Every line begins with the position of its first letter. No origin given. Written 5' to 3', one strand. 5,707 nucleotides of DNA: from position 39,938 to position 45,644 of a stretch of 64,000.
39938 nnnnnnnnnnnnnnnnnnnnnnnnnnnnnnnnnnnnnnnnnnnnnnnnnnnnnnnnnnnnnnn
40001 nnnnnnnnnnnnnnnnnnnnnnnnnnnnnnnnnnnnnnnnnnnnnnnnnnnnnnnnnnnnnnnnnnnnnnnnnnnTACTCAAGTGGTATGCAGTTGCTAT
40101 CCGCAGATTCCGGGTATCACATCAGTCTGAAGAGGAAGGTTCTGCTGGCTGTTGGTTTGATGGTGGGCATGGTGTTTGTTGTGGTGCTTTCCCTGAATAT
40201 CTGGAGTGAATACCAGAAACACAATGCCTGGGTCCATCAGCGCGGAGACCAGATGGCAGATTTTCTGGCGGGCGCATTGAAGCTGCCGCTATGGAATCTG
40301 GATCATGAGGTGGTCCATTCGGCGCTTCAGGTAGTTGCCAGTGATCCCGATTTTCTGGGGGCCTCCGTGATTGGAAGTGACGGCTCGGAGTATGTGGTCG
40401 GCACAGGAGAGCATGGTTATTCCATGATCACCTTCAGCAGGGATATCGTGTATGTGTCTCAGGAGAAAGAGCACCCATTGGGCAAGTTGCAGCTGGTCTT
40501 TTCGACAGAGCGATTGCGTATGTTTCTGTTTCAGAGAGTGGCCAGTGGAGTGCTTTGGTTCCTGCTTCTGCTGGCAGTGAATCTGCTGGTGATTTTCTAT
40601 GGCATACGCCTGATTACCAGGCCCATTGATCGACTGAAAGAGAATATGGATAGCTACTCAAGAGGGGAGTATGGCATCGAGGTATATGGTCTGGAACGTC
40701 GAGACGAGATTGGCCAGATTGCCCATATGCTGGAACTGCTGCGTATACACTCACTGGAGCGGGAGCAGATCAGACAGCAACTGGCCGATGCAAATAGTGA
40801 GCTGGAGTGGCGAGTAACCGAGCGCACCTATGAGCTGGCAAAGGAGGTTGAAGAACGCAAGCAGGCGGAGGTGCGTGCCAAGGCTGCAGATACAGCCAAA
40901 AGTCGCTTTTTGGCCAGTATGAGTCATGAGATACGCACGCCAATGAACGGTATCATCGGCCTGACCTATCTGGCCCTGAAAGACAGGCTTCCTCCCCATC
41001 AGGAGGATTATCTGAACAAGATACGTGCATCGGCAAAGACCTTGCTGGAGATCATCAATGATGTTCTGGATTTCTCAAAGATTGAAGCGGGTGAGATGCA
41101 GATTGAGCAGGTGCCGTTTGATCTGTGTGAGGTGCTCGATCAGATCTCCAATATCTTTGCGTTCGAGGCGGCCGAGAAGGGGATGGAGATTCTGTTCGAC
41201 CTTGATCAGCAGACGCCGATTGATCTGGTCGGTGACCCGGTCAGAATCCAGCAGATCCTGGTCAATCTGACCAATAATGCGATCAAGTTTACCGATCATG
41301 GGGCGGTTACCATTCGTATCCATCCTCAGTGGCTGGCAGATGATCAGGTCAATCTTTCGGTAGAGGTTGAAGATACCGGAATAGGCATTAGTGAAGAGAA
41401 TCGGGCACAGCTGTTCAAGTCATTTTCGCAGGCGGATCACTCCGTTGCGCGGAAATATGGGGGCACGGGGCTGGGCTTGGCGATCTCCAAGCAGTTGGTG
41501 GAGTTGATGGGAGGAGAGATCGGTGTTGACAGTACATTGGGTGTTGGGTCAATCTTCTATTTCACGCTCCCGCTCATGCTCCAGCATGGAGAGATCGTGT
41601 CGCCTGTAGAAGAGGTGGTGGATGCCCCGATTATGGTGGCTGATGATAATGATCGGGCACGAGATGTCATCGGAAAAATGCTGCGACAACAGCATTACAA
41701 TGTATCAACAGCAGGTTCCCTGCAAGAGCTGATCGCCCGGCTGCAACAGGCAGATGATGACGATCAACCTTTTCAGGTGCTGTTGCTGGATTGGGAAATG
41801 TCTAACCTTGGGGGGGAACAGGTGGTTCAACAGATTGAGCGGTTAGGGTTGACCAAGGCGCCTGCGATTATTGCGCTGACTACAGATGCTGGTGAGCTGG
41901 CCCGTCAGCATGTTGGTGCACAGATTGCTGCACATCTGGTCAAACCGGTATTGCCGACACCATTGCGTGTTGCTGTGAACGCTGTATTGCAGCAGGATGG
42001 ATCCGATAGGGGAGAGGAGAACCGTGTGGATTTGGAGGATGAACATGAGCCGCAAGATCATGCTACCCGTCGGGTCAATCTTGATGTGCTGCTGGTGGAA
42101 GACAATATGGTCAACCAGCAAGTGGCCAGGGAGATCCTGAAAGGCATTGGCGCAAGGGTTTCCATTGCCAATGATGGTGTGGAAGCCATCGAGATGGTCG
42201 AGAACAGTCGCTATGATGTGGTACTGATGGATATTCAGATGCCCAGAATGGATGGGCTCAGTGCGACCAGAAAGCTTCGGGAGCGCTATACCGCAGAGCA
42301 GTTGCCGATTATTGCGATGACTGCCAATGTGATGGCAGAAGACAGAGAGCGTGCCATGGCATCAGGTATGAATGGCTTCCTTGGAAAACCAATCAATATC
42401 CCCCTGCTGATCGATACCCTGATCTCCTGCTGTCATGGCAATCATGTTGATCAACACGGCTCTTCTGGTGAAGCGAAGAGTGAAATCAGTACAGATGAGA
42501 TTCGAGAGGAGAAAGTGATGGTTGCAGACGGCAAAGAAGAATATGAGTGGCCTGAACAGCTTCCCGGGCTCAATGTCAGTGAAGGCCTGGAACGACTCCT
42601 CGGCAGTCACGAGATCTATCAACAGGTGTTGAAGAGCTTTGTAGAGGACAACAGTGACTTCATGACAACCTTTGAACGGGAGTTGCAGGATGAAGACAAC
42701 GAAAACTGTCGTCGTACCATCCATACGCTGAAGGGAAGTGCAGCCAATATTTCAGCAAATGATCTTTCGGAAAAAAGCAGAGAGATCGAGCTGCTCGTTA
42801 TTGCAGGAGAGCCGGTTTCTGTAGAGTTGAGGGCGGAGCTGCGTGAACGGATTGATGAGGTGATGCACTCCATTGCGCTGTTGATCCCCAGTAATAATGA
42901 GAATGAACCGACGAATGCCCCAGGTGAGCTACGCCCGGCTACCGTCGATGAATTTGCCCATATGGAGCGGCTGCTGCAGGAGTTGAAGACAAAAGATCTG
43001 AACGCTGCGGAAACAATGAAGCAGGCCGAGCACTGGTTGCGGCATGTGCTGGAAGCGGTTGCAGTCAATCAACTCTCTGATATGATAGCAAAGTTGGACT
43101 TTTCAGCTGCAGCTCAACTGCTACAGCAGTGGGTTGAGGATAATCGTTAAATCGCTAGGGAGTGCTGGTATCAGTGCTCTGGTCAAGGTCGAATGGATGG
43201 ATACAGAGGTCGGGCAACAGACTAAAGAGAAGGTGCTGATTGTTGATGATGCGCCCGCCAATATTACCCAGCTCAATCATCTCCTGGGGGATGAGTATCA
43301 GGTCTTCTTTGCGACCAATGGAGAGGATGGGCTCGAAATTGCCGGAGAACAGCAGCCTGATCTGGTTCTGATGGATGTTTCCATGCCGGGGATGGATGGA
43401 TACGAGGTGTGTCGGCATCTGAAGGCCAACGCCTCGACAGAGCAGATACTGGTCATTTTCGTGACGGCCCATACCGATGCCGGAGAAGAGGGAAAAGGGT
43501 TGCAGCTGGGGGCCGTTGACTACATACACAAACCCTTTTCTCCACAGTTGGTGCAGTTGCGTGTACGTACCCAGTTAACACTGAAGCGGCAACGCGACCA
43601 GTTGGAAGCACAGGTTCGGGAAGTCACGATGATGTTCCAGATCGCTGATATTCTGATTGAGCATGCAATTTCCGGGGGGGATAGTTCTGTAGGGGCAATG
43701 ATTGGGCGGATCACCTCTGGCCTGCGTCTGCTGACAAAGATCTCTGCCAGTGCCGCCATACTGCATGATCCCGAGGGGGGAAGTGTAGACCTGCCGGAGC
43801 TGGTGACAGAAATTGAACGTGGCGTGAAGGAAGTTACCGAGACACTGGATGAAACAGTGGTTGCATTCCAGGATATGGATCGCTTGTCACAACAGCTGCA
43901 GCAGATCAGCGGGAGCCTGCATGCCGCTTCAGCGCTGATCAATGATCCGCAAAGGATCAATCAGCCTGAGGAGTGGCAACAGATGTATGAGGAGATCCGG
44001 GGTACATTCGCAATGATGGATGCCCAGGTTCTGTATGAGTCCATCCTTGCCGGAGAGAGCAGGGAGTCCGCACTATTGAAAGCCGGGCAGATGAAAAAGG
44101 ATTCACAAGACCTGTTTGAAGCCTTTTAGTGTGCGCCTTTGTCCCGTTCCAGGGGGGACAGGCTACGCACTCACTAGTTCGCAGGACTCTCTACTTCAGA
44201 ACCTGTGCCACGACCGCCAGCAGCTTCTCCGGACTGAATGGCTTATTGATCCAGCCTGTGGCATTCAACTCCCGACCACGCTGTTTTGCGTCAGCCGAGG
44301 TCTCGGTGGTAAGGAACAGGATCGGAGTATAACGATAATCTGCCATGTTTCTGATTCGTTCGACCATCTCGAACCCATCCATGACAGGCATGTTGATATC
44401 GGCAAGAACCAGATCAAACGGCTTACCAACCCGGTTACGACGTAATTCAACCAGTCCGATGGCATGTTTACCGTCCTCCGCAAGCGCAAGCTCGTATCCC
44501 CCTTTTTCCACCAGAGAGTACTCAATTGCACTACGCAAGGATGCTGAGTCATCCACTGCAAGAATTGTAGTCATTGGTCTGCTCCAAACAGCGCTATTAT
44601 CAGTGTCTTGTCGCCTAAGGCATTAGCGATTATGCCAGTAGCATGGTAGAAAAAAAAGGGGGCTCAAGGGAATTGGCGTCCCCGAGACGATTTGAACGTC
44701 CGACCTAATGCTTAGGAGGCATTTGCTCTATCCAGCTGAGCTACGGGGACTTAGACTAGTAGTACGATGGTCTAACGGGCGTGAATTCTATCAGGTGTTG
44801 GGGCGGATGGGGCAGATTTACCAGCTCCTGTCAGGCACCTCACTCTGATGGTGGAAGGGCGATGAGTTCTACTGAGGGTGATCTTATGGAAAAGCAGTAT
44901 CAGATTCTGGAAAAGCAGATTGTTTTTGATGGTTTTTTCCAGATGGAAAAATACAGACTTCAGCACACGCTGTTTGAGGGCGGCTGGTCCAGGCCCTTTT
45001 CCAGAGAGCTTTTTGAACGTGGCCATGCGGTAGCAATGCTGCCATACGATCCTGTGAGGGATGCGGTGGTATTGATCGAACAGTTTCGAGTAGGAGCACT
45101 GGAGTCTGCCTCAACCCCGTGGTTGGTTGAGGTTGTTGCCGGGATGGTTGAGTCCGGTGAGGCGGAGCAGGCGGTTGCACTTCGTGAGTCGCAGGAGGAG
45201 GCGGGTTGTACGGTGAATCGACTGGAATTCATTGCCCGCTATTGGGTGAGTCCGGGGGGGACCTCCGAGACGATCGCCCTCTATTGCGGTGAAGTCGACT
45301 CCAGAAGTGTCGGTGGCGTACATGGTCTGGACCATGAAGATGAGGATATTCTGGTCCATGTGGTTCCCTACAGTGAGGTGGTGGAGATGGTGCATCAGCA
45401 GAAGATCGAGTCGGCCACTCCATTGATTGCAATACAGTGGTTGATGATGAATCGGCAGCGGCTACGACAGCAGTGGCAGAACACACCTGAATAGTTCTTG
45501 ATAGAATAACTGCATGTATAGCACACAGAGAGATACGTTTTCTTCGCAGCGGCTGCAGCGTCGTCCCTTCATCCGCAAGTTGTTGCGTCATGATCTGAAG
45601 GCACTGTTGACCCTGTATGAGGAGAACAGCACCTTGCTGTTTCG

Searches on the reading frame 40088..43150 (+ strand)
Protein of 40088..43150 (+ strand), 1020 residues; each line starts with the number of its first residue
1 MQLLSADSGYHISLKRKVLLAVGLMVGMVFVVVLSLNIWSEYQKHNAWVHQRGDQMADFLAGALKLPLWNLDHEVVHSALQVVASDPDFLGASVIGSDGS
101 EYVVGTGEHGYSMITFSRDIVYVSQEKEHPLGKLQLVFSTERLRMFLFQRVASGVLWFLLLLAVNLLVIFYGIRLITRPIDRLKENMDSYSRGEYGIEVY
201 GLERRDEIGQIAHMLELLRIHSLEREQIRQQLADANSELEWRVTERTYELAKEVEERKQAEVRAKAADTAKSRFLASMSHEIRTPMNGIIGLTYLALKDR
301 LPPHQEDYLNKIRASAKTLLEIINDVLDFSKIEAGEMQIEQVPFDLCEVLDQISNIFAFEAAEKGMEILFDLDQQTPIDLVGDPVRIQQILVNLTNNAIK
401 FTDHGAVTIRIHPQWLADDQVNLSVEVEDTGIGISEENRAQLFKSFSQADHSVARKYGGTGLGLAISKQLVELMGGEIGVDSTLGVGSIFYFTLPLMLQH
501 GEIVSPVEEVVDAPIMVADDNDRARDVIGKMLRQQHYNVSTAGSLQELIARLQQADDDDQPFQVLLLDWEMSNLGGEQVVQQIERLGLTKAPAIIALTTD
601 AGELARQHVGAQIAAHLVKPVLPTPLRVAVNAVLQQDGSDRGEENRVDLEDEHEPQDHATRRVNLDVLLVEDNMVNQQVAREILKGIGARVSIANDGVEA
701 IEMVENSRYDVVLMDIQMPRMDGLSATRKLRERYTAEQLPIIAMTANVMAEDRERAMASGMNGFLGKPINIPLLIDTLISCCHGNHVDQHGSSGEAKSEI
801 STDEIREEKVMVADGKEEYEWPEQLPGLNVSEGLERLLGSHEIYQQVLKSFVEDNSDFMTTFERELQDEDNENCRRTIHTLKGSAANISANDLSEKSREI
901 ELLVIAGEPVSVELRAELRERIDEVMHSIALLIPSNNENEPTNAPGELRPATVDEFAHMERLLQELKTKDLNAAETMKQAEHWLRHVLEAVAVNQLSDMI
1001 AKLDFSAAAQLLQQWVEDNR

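Call 33: search_protein_families(library=pfam, proteins=[window:40088-43150:+], max_evalue=0.0001)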
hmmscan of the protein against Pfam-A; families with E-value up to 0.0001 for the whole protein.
window:40088-43150:+ (1020 aa): 5 families
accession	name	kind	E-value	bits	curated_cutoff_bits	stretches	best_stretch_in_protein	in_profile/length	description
PF00072.30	Response_reg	-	9.3e-41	138.9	30.2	2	667-777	1-109/111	Response regulator receiver domain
PF02518.31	HATPase_c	-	9.8e-30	103.7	26.4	1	382-496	1-109/111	Histidine kinase-, DNA gyrase B-, and HSP90-like ATPase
PF00512.31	HisKA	-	1.5e-21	76.7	26.9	1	270-335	1-66/66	His Kinase A (phospho-acceptor) domain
PF01627.28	Hpt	-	2e-12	47.6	24.6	1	846-925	1-81/84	Hpt domain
PF00672.30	HAMP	-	3.7e-06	27.6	25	0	173-213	3-42/53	HAMP domain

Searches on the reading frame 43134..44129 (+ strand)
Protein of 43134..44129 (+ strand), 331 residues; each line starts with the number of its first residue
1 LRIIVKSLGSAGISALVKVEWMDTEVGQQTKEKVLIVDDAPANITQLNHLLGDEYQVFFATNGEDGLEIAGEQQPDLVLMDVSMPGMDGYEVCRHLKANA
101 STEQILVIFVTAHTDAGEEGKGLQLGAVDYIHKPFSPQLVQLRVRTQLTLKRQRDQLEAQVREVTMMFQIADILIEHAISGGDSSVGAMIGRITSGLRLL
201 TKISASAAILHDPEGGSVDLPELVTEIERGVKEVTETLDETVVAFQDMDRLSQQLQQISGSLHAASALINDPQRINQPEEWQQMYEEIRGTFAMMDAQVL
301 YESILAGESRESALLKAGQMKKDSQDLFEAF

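Call 33: search_protein_families(library=pfam, proteins=[window:43134-44129:+], max_evalue=0.0001)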
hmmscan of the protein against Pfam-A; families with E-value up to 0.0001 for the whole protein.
window:43134-44129:+ (331 aa): 1 family
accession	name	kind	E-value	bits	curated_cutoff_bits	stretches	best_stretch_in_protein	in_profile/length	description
PF00072.30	Response_reg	-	3.3e-28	98.5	30.2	1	34-142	1-108/111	Response regulator receiver domain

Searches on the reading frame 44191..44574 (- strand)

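Call 33: search_protein_families(library=pfam, proteins=[window:44191-44574:-], max_evalue=0.0001)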
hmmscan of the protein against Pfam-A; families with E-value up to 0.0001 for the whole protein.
window:44191-44574:- (127 aa): 1 family
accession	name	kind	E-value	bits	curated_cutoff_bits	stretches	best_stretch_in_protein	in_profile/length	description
PF00072.30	Response_reg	-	8.4e-23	81.1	30.2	1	4-122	1-110/111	Response regulator receiver domain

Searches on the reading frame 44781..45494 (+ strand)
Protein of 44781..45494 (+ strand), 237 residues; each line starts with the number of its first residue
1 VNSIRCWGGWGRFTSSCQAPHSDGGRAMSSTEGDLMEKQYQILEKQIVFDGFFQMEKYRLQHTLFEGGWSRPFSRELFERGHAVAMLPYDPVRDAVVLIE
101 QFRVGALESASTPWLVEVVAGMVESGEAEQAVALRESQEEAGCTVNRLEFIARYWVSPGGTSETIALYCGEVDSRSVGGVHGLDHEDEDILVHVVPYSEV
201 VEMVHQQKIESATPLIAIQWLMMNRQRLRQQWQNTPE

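Call 33: search_protein_families(library=pfam, proteins=[window:44781-45494:+], max_evalue=0.0001)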
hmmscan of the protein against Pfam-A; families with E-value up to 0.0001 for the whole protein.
window:44781-45494:+ (237 aa): 1 family
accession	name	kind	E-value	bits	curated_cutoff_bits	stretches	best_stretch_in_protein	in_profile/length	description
PF00293.34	NUDIX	-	2.4e-09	37.7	21.1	1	82-200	4-118/134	NUDIX domain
